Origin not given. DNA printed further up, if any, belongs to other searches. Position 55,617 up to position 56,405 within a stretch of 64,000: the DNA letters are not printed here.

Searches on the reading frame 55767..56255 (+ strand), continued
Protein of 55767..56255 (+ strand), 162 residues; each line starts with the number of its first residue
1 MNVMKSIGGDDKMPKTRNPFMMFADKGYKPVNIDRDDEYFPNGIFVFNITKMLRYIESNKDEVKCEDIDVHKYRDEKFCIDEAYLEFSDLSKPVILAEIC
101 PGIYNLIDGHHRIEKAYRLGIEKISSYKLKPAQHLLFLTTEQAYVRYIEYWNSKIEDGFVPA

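Call 58: search_protein_families(library=pfam, alignment_id=A2, max_evalue=0.0001)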
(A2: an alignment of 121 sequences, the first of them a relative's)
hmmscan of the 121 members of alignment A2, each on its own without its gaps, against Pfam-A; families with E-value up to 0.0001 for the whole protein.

A. member 1, L017:1475-1876:+ (134 aa): 1 family
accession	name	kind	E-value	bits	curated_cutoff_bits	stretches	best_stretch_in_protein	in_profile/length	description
PF11535.13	Calci_bind_CcbP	-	1.9e-08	35.2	21.5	1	35-130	18-104/105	Calcium binding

B. families by the number of members that match (of 121 scanned): 117 families (the first 25 are shown)
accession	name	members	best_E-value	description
PF18765.7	Polbeta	3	1e-10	Polymerase beta, Nucleotidyltransferase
PF01909.29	NTP_transf_2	3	2.3e-08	Nucleotidyltransferase domain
PF00004.35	AAA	2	3.2e-33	ATPase family associated with various cellular activities (AAA)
PF00665.32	rve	2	2.8e-32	Integrase core domain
PF21810.3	DUF6880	2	2.9e-23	Family of unknown function (DUF6880)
PF21247.3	Fic-like_C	2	4.8e-23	Filamentation induced by cAMP protein Fic-like, C-terminal domain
PF18480.7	DUF5615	2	1.7e-22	Domain of unknown function (DUF5615)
PF04250.19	DUF429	2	6e-18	Protein of unknown function (DUF429)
PF13749.12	HATPase_c_4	2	3.1e-17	Putative ATP-dependent DNA helicase recG C-terminal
PF04326.19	SLFN_AlbA_2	2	5.2e-17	Schlafen, AlbA_2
PF13276.12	HTH_21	2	8.6e-14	HTH-like domain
PF13333.12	rve_2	2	2.6e-13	Integrase core domain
PF13683.12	rve_3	2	2.2e-11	Integrase core domain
PF18478.7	PIN_10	2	2.8e-10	PIN like domain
PF01381.28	HTH_3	2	4.6e-10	Helix-turn-helix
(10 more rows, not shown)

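Call 62: find_related_loci(query=A1, collection=viral_contigs, flank=6000)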
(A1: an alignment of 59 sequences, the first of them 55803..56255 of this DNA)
Query A1 (150 aa) in viral_contigs; peptide patterns used: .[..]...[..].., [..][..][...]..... (x = any residue, [..] = any of these).
183 stretches matched a pattern, but none encodes a relative of the query by tblastn (E <= 1e-3).

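Call 72: search_dna_similar(query=window:55803-56255:+, collection=plasmids, mode=protein, max_rows=15)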
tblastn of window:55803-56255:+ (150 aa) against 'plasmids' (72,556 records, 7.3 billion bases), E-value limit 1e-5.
Records with a match: 1; places in all: 1; records where one place covers at least 80% of the query: 1.
Best place of each record, by identity: <60% 1.
By first word of the organism name: Arcobacter 1.
By predicted mobility (MOB-suite, as given by PLSDB): non-mobilizable 1.
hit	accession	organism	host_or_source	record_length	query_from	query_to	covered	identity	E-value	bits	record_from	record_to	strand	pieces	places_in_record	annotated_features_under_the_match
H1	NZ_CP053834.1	Arcobacter cloacae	cell culture,Sewage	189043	1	145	97%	34.0%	1e-16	82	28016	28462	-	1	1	hypothetical protein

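Call 77: search_protein_representatives(alignment_id=A1)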
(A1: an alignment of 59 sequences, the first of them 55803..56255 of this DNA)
Query: 59 sequences, 151 profile positions. Proteins with E-value up to 0.001 (for the whole library): 1009; up to 1e-10: 380; up to 1e-30: 88. The best 150 are listed.
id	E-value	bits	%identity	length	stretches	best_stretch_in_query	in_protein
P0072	9.5e-63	226.6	-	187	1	6-146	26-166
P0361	2.6e-57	208.9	-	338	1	7-146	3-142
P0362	1.7e-56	206.3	-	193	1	7-146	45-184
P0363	9.1e-56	203.9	-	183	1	5-144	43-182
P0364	6.0e-55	201.2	-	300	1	6-145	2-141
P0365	6.6e-55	201.1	-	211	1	5-149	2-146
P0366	8.3e-52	191.0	-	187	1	6-146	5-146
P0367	9.8e-51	187.6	-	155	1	6-144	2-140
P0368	4.4e-50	185.4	-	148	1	7-145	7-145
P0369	4.7e-50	185.4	-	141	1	6-144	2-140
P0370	1.8e-49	183.5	-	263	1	4-142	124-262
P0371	3.6e-48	179.3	-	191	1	6-147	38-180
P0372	3.7e-48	179.2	-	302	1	8-145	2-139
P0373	7.7e-48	178.2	-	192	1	7-126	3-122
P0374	1.6e-47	177.1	-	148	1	6-147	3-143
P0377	5.3e-46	172.2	-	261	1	6-145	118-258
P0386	3.3e-43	163.1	-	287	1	6-142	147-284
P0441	1.1e-31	125.7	-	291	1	20-145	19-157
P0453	2.2e-29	118.3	-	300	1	13-146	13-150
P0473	3.3e-27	111.2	-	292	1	7-129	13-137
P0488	7.7e-26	106.8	-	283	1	9-147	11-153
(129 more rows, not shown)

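Call 78: search_protein_families(library=pfam, proteins=[P0361, P0364, P0372, P0370, P0377, P0386, P0441, P0453, P0473, P0488], max_evalue=0.001)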
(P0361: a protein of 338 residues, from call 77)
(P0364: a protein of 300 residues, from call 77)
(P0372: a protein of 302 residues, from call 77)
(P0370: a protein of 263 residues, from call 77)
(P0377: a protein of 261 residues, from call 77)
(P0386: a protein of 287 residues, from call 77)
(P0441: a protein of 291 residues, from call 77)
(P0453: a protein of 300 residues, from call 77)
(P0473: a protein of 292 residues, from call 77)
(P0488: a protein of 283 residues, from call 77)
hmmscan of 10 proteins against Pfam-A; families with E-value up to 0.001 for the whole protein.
P0361 (338 aa): 1 family
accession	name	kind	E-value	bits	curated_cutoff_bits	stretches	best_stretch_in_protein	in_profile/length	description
PF07929.16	PRiA4_ORF3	-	3.3e-49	167.4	26.6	1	150-320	2-172/173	Plasmid pRiA4b ORF-3-like protein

P0364 (300 aa): 0 families

P0372 (302 aa): 4 families
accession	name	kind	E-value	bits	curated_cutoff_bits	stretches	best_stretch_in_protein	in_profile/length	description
PF00583.31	Acetyltransf_1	-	1.7e-12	48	20.7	1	190-281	27-115/116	Acetyltransferase (GNAT) family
PF13508.13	Acetyltransf_7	-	1.9e-07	31.8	27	1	212-283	15-83/84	Acetyltransferase (GNAT) domain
PF13420.13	Acetyltransf_4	-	0.00019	21.9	24.3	1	155-285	11-137/155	Acetyltransferase (GNAT) domain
PF13673.13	Acetyltransf_10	-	0.00027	21.3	23.6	1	194-286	28-111/128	Acetyltransferase (GNAT) domain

P0370 (263 aa): 0 families

P0377 (261 aa): 0 families

P0386 (287 aa): 0 families

P0441 (291 aa): 0 families

P0453 (300 aa): 0 families

P0473 (292 aa): 0 families

P0488 (283 aa): 0 families

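Call 92: search_protein_families(library=pfam, proteins=[window:55803-56255:+], max_evalue=10)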
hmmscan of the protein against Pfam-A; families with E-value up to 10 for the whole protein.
window:55803-56255:+ (150 aa): 1 family
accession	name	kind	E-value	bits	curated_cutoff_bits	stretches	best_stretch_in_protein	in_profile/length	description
PF25642.1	DUF7944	-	0.084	13.9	27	1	82-136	9-60/82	Domain of unknown function (DUF7944)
